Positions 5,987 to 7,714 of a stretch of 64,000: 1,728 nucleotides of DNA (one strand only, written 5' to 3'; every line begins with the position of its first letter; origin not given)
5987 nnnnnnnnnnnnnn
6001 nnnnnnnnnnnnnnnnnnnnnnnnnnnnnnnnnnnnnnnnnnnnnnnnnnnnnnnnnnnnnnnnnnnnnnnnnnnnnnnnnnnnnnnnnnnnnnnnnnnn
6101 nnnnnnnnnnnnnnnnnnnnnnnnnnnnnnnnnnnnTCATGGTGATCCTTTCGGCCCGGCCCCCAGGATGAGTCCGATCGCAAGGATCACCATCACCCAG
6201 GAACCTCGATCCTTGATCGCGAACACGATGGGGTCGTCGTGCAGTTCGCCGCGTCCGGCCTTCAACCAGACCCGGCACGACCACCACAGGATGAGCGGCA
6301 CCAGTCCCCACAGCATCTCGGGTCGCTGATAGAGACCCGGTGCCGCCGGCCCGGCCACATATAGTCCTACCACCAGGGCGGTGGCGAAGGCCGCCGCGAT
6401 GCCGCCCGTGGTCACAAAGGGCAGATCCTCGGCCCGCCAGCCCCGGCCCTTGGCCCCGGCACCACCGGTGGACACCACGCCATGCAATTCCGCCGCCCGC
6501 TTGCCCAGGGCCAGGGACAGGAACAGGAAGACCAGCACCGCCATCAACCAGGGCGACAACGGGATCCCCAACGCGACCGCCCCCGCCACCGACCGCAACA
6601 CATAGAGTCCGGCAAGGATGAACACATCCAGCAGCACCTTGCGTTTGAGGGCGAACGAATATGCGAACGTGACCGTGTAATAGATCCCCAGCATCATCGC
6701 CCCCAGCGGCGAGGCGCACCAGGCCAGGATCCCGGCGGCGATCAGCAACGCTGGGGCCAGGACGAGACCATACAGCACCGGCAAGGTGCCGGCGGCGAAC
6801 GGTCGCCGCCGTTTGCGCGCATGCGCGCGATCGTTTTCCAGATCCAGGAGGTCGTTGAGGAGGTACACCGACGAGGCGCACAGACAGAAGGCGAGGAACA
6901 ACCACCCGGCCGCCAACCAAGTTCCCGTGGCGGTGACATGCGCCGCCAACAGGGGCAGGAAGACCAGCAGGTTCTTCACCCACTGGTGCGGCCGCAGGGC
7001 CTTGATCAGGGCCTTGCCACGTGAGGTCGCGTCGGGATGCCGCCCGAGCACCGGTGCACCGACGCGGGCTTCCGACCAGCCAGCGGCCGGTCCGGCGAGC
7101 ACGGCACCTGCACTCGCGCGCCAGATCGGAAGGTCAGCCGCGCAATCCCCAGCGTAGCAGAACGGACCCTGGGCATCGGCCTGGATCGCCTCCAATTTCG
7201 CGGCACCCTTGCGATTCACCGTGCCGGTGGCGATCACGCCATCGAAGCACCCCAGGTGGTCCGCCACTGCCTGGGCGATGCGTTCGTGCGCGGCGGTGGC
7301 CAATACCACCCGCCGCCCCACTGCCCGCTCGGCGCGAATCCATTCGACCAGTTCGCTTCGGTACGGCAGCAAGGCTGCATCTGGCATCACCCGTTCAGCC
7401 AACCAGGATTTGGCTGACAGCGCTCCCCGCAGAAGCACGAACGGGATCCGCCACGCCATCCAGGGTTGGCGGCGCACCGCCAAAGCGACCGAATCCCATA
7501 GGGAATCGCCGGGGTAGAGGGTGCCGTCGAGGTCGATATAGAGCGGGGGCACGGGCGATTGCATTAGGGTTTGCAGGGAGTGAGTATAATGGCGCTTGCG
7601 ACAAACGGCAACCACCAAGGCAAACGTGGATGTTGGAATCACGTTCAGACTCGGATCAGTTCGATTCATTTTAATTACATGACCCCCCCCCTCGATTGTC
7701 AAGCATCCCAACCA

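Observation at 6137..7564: HAD phosphatase fused to the UbiA-type DPPR synthase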

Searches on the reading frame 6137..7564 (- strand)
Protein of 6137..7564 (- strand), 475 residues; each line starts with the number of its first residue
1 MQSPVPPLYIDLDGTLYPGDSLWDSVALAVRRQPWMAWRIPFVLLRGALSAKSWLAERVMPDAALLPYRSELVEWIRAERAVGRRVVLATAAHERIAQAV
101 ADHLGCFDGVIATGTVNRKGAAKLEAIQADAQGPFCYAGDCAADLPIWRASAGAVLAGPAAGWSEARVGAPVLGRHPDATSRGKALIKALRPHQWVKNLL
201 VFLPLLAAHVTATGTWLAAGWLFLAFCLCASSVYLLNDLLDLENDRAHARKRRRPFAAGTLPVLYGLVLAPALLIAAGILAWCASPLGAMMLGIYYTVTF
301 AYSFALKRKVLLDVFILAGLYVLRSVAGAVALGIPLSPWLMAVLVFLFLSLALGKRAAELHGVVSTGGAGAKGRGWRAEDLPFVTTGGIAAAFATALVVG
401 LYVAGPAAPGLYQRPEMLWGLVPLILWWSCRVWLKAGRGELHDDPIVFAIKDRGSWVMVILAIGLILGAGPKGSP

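Call 5: search_protein_families(library=pfam, proteins=[window:6137-7564:-], max_evalue=0.01)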
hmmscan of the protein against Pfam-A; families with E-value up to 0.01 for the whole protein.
window:6137-7564:- (475 aa): 4 families
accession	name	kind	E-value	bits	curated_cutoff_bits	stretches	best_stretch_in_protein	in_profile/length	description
PF01040.23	UbiA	-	2.1e-20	73.5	34.2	1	201-436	4-233/250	UbiA prenyltransferase family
PF12710.13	HAD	-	5.1e-10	40.5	27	1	11-147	4-187/189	haloacid dehalogenase-like hydrolase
PF00702.32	Hydrolase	-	0.00025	21.9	26.4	1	68-145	99-184/191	haloacid dehalogenase-like hydrolase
PF11065.13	DUF2866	-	0.001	19.4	25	1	72-104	21-53/63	Protein of unknown function (DUF2866)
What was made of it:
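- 7040..7564 (-): N-terminal HAD phosphatase domain (residues 1 to about 175). Carries motifs I (D11, D13), II (T90), III (K123) and IV (G139-D140, D144), with a helical cap between motifs I and II. Pfam PF12710, E 5e-10 (call 5).
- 6140..7021 (-): C-terminal UbiA-fold membrane domain (residues about 182-475) with nine predicted transmembrane helices, N237-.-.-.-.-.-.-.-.245 and K355-R-x-x-E359. Pfam PF01040, E 2e-20 (call 5).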

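Call 6: search_protein_families(library=ncbifam, proteins=[window:6137-7564:-], max_evalue=0.001)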
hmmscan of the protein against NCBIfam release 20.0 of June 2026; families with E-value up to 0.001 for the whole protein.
window:6137-7564:- (475 aa): 13 families
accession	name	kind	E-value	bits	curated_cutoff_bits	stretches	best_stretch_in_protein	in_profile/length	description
NF006088.0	PRK08238.1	equivalog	3.7e-163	543.6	351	1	5-469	11-479/482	UbiA family prenyltransferase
NF008978.0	PRK12324.1-4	equivalog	7.8e-50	169.6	207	1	182-369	31-221/322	decaprenyl-phosphate phosphoribosyltransferase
NF008976.0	PRK12324.1-1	equivalog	4.9e-43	147.7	474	1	184-386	19-227/306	decaprenyl-phosphate phosphoribosyltransferase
NF008977.0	PRK12324.1-2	equivalog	5.2e-35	121.3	234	1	186-462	5-279/297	decaprenyl-phosphate phosphoribosyltransferase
TIGR01473.1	cyoE_ctaB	equivalog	9.2e-10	38.7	210.3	1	191-347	8-169/281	heme o synthase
NF009523.0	PRK12884.1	equivalog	3.5e-09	36.2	269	1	184-348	5-167/279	prenyltransferase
NF009522.0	PRK12883.1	equivalog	7.1e-06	25.7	353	1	184-347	4-165/279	geranylgeranylglycerol-phosphate geranylgeranyltransferase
NF003349.0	PRK04375.1-2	equivalog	1.7e-05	24.2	246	1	199-348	39-194/318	heme o synthase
NF003348.0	PRK04375.1-1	equivalog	0.00015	21.2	285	1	222-337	42-159/292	heme o synthase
TIGR01474.1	ubiA_proteo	equivalog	0.00019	21.1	275.45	1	188-304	6-128/282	4-hydroxybenzoate octaprenyltransferase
NF009525.0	PRK12887.1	equivalog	0.00019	20.9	226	1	181-312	12-150/310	homogentisate phytyltransferase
NF005742.0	PRK07566.1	equivalog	0.0002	20.6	313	1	179-352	24-203/315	chlorophyll synthase ChlG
TIGR01490.1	HAD-SF-IB-hyp1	subfamily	0.00021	21.6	98.3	0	54-117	74-136/202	HAD-IB family hydrolase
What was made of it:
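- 6137..7564 (-): Fusion gene, 475 aa: a bifunctional polyprenyl-phosphate 5-phosphoribosyltransferase (UbiA/PPPRS domain) joined to a phosphoribose 5-phosphatase (HAD/PRP domain). NCBIfam NF006088 matches over the full length, 543.6 bits against a cut-off of 351 (call 6).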

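Call 20: find_homologous_proteins(query=window:6137-7564:-, max_evalue=0.00001)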
Query window:6137-7564:- (475 aa): 5611 proteins with E <= 0.00001 among 8000 candidates; the best 120 are listed.
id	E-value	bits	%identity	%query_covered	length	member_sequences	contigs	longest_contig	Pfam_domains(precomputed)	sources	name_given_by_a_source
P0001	0.0e+0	1050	100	100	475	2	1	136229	PF01040.24,PF12710.14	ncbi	-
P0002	6.3e-226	769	74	99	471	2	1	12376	PF01040.24,PF12710.14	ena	-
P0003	2.8e-212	724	71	99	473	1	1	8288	PF01040.24,PF12710.14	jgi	jgi:4-hydroxybenzoate polyprenyltransferase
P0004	1.2e-197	676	64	100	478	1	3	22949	PF01040.24,PF12710.14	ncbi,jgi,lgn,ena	jgi:4-hydroxybenzoate polyprenyltransferase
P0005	2.2e-197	675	64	99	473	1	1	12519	PF01040.24,PF12710.14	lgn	-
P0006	7.6e-193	660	65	97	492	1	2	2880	PF01040.24,PF12710.14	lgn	-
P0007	1.4e-186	640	61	100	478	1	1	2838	PF01040.24,PF12710.14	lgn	-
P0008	5.2e-176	605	60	99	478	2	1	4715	PF01040.24,PF12710.14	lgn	-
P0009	4.2e-174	598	62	96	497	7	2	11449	PF01040.24,PF12710.14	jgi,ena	jgi:4-hydroxybenzoate polyprenyltransferase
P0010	5.2e-173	595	61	99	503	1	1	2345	PF01040.24,PF12710.14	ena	-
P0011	2.8e-172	592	62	96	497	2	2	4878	PF00702.33,PF01040.24,PF12710.14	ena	-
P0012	6.9e-171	588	63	95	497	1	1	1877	PF01040.24,PF12710.14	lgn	-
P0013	8.9e-167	574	61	98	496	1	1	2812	PF01040.24,PF12710.14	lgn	-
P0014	2.4e-166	573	61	96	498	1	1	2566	PF01040.24,PF12710.14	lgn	-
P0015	1.4e-165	570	62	95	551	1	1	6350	PF01040.24,PF12710.14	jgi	jgi:4-hydroxybenzoate polyprenyltransferase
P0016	1.8e-164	567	59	96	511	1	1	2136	PF00702.33,PF01040.24,PF12710.14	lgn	-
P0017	7.7e-164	564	59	100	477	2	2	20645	PF01040.24,PF12710.14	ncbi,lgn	-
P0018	8.6e-164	564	58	95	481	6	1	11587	PF00702.33,PF01040.24,PF12710.14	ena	-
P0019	1.2e-163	564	59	95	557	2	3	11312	PF00702.33,PF01040.24,PF12710.14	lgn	-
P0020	1.3e-162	560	60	97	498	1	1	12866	PF01040.24,PF12710.14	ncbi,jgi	jgi:4-hydroxybenzoate polyprenyltransferase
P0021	1.7e-162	560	59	95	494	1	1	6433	PF01040.24,PF12710.14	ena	-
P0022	5.0e-162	558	55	98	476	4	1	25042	PF01040.24,PF12710.14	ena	-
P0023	8.3e-161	554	59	95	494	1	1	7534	PF01040.24,PF12710.14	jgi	-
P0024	3.3e-160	552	58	95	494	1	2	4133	PF01040.24,PF12710.14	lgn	-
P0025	4.0e-160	552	58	95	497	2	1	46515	PF01040.24,PF12710.14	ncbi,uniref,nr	ncbi:UbiA family prenyltransferase [Xanthomonas sacchari]|uniref:UbiA family prenyltransferase n=1 T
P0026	2.8e-159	549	57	96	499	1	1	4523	PF00702.33,PF01040.24,PF12710.14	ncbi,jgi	jgi:4-hydroxybenzoate polyprenyltransferase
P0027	9.7e-159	548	57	95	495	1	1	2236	PF01040.24,PF12710.14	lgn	-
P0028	1.3e-158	547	55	98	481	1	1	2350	PF01040.24,PF12710.14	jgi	jgi:4-hydroxybenzoate polyprenyltransferase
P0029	7.9e-156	538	58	95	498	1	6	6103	PF01040.24,PF12710.14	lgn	-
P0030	1.3e-150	521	55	96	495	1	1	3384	PF00702.33,PF01040.24,PF12710.14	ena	-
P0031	7.8e-144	499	55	96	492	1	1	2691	PF01040.24,PF12710.14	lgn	-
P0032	1.5e-139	484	52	99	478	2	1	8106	PF00702.33,PF01040.24,PF12710.14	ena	-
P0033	1.8e-138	481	53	95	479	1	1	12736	PF01040.24,PF12710.14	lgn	-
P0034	1.7e-137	478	67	67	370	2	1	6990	PF01040.24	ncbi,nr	ncbi:MAG: UbiA family prenyltransferase [Planctomycetia bacterium]|nr:UbiA family prenyltransferase 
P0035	3.0e-136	473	52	100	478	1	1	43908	PF01040.24,PF12710.14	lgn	-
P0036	7.3e-134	466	51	98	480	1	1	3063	PF01040.24,PF12710.14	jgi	jgi:4-hydroxybenzoate polyprenyltransferase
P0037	1.2e-132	462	61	75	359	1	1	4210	PF01040.24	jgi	-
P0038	1.7e-127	445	51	96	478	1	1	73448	PF01040.24,PF12710.14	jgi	jgi:4-hydroxybenzoate polyprenyltransferase/phosphoserine phosphatase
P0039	1.4e-125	438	49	98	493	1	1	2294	PF01040.24,PF12710.14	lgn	-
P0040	1.2e-124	435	49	97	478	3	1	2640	PF01040.24,PF12710.14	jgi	jgi:4-hydroxybenzoate polyprenyltransferase/phosphoserine phosphatase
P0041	1.9e-124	435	49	98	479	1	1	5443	PF01040.24,PF12710.14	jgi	jgi:4-hydroxybenzoate polyprenyltransferase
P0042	2.8e-124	434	49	97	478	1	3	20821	PF01040.24,PF12710.14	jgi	jgi:4-hydroxybenzoate polyprenyltransferase/phosphoserine phosphatase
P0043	2.8e-124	434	49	97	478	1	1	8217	PF01040.24,PF12710.14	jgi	jgi:4-hydroxybenzoate polyprenyltransferase/phosphoserine phosphatase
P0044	7.4e-124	433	48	96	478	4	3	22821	PF01040.24,PF12710.14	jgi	-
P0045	8.0e-124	432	48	97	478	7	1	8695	PF01040.24,PF12710.14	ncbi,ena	-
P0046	9.8e-124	432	49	98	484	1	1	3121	PF01040.24,PF12710.14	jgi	jgi:4-hydroxybenzoate polyprenyltransferase/phosphoserine phosphatase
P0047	1.4e-123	432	51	98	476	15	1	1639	PF01040.24,PF12710.14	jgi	-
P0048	2.5e-123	431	57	78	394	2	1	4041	PF01040.24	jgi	jgi:4-hydroxybenzoate polyprenyltransferase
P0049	5.8e-123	430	48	98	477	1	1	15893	PF01040.24,PF12710.14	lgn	-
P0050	7.1e-123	429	49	97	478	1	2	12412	PF01040.24,PF12710.14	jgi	jgi:4-hydroxybenzoate polyprenyltransferase/phosphoserine phosphatase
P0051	1.3e-122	429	48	97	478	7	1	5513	PF01040.24,PF12710.14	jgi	-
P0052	3.6e-122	427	50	96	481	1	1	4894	PF01040.24,PF12710.14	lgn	-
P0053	3.9e-122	427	50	96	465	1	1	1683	PF01040.24,PF12710.14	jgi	jgi:4-hydroxybenzoate polyprenyltransferase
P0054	4.4e-122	427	48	97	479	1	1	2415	PF01040.24,PF12710.14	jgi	jgi:4-hydroxybenzoate polyprenyltransferase/phosphoserine phosphatase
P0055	7.1e-122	426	48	96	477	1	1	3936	PF01040.24,PF12710.14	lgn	-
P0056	7.6e-122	426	49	96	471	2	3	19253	PF01040.24,PF12710.14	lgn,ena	-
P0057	8.7e-122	426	49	98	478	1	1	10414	PF01040.24,PF12710.14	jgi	-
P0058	9.3e-122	426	49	95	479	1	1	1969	PF01040.24,PF12710.14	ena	-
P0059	1.2e-121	425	48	98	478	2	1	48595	PF01040.24,PF12710.14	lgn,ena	-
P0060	1.4e-121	425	48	95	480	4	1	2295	PF01040.24,PF12710.14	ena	-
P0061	1.5e-121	425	49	98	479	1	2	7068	PF01040.24,PF12710.14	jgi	jgi:4-hydroxybenzoate polyprenyltransferase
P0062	2.2e-121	424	48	95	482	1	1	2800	PF00702.33,PF01040.24,PF12710.14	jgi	jgi:4-hydroxybenzoate polyprenyltransferase/phosphoserine phosphatase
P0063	2.6e-121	424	49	95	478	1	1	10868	PF01040.24,PF12710.14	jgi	jgi:4-hydroxybenzoate polyprenyltransferase/phosphoserine phosphatase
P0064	4.3e-121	424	49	98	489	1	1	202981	PF00702.33,PF01040.24,PF12710.14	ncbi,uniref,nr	ncbi:MAG: UbiA family prenyltransferase [Parvibaculum sp.]|uniref:UbiA family prenyltransferase n=1 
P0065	8.8e-121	422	49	95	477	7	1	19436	PF01040.24,PF12710.14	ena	-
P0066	1.2e-120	422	49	99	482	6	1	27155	PF01040.24,PF12710.14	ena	-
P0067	1.2e-120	422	49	95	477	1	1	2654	PF01040.24,PF12710.14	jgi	jgi:4-hydroxybenzoate polyprenyltransferase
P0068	1.4e-120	422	45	97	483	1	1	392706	PF01040.24,PF12710.14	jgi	jgi:4-hydroxybenzoate polyprenyltransferase/phosphoserine phosphatase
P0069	1.4e-120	422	48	96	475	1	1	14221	PF01040.24,PF12710.14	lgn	-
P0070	1.9e-120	421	48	96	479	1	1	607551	PF01040.24,PF12710.14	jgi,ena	-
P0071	2.3e-120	421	48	98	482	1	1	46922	PF01040.24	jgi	jgi:4-hydroxybenzoate polyprenyltransferase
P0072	2.3e-120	421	49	97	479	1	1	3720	PF01040.24,PF12710.14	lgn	-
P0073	2.4e-120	421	47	98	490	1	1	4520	PF01040.24,PF12710.14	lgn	-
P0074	2.6e-120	421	48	98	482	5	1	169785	PF01040.24,PF12710.14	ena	-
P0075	3.5e-120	420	47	97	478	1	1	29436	PF01040.24,PF12710.14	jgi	jgi:4-hydroxybenzoate polyprenyltransferase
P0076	3.8e-120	420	47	97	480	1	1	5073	PF01040.24,PF12710.14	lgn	-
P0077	4.5e-120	420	48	97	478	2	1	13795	PF01040.24,PF12710.14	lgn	-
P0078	4.9e-120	420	49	95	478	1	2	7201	PF01040.24,PF12710.14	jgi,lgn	jgi:4-hydroxybenzoate polyprenyltransferase/phosphoserine phosphatase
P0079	7.5e-120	419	48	96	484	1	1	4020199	PF01040.24,PF12710.14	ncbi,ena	-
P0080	8.8e-120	419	48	97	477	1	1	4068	PF01040.24,PF12710.14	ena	-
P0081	9.4e-120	419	49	96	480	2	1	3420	PF01040.24,PF12710.14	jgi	jgi:4-hydroxybenzoate polyprenyltransferase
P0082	1.1e-119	419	46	99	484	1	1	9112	PF00702.33,PF01040.24,PF12710.14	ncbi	-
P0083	1.2e-119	419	47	98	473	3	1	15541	PF01040.24,PF12710.14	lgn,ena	-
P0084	1.6e-119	418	48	96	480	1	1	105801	PF01040.24,PF12710.14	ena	-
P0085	1.7e-119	418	46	99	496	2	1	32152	PF01040.24,PF12710.14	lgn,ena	-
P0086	1.7e-119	418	49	98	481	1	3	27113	PF01040.24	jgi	jgi:4-hydroxybenzoate polyprenyltransferase/phosphoserine phosphatase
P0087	2.3e-119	418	48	97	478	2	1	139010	PF01040.24,PF12710.14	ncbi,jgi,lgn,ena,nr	ncbi:MAG TPA: UbiA family prenyltransferase [Steroidobacteraceae bacterium]|nr:UbiA family prenyltra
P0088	2.5e-119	418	47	96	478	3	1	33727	PF01040.24,PF12710.14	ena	-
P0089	2.9e-119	417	48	97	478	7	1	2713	PF01040.24,PF12710.14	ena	-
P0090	3.1e-119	417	49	99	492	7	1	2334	PF01040.24,PF12710.14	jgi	jgi:4-hydroxybenzoate polyprenyltransferase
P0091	3.5e-119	417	49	95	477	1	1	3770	PF01040.24,PF12710.14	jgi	-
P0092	4.1e-119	417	47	96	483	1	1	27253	PF01040.24,PF12710.14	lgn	-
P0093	5.3e-119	417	45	98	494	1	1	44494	PF01040.24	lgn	-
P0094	6.6e-119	416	48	97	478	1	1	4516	PF01040.24,PF12710.14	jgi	jgi:4-hydroxybenzoate polyprenyltransferase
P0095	7.6e-119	416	48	95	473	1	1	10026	PF00702.33,PF01040.24,PF12710.14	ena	-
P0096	8.0e-119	416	48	97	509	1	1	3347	PF01040.24,PF12710.14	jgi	jgi:4-hydroxybenzoate polyprenyltransferase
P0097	9.7e-119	416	47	97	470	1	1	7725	PF01040.24,PF12710.14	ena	-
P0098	9.8e-119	416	49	94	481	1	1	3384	PF01040.24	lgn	-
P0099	1.1e-118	416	47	97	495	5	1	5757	PF01040.24,PF12710.14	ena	-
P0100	1.3e-118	415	48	97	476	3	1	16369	PF01040.24,PF12710.14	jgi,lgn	jgi:4-hydroxybenzoate polyprenyltransferase/phosphoserine phosphatase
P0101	1.3e-118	415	46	97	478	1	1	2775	PF01040.24,PF12710.14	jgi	jgi:4-hydroxybenzoate polyprenyltransferase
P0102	1.4e-118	415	47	97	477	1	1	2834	PF01040.24,PF12710.14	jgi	jgi:4-hydroxybenzoate polyprenyltransferase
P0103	1.4e-118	415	47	98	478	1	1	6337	PF01040.24,PF12710.14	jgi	jgi:4-hydroxybenzoate polyprenyltransferase/phosphoserine phosphatase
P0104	1.8e-118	415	49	94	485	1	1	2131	PF01040.24,PF12710.14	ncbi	-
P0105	2.0e-118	415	48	95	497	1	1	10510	PF01040.24,PF12710.14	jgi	jgi:4-hydroxybenzoate polyprenyltransferase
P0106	2.0e-118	415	48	95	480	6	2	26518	PF01040.24,PF12710.14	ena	-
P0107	2.1e-118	415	47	98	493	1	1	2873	PF01040.24,PF12710.14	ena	-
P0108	2.3e-118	415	48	96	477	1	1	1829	PF01040.24,PF12710.14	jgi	jgi:4-hydroxybenzoate polyprenyltransferase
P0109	2.5e-118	414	48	97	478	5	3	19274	PF01040.24,PF12710.14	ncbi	-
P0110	2.7e-118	414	49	95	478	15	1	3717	PF01040.24,PF12710.14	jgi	-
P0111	3.0e-118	414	49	97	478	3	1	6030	PF01040.24,PF12710.14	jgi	jgi:4-hydroxybenzoate polyprenyltransferase/phosphoserine phosphatase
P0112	3.2e-118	414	48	95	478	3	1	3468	PF01040.24,PF12710.14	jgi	jgi:4-hydroxybenzoate polyprenyltransferase/phosphoserine phosphatase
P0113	3.2e-118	414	48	97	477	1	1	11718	PF01040.24,PF12710.14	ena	-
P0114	3.7e-118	414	47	97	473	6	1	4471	PF00702.33,PF01040.24,PF12710.14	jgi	-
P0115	3.9e-118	414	46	98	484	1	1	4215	PF01040.24,PF12710.14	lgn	-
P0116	4.0e-118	414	48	95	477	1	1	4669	PF01040.24,PF12710.14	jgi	jgi:4-hydroxybenzoate polyprenyltransferase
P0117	4.9e-118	413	47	97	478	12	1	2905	PF01040.24,PF12710.14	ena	-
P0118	5.0e-118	413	47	96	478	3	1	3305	PF01040.24,PF12710.14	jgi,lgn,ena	-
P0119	5.0e-118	413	46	98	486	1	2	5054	PF01040.24,PF12710.14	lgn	-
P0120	5.1e-118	413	47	97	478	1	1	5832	PF01040.24,PF12710.14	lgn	-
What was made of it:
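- Checked: 113 of the best 120 database homologues carry both Pfam domains at a length of about 478 aa (call 20).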

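Call 21: search_solved_structures(query=window:6137-7564:-, max_evalue=0.01, show_alignments=2)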
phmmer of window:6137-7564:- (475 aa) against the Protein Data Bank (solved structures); distinct sequences matched with E-value up to 0.01: 2.
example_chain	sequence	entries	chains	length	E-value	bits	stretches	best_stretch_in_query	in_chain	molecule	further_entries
8j8j_D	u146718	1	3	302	1.2e-33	120.2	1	185-402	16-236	Decaprenyl-phosphate phosphoribosyltransferase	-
8j8k_A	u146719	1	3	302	1.1e-25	93.9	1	185-402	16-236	Decaprenyl-phosphate phosphoribosyltransferase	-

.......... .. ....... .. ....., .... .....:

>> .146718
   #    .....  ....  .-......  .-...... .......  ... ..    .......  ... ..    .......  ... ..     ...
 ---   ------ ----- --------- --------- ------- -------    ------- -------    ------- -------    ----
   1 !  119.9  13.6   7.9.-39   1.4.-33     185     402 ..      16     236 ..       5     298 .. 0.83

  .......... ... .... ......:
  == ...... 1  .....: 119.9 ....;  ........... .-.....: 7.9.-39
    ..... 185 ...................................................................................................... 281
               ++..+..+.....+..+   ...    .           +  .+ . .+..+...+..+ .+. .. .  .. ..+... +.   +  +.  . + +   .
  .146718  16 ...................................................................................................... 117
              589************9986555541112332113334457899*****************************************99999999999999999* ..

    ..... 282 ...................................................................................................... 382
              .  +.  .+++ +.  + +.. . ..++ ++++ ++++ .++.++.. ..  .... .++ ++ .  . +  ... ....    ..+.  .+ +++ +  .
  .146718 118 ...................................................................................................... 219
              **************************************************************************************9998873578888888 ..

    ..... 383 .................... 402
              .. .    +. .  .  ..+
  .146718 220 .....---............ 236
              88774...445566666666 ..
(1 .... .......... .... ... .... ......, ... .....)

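Call 23: find_encoding_contigs(protein=P0001, flank=10000, max_places=3)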
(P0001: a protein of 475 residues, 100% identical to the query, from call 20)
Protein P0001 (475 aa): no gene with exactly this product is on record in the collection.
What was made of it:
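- Tried and rejected: Exact-sequence look-up of the fusion protein's contig: no record was returned (call 23).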
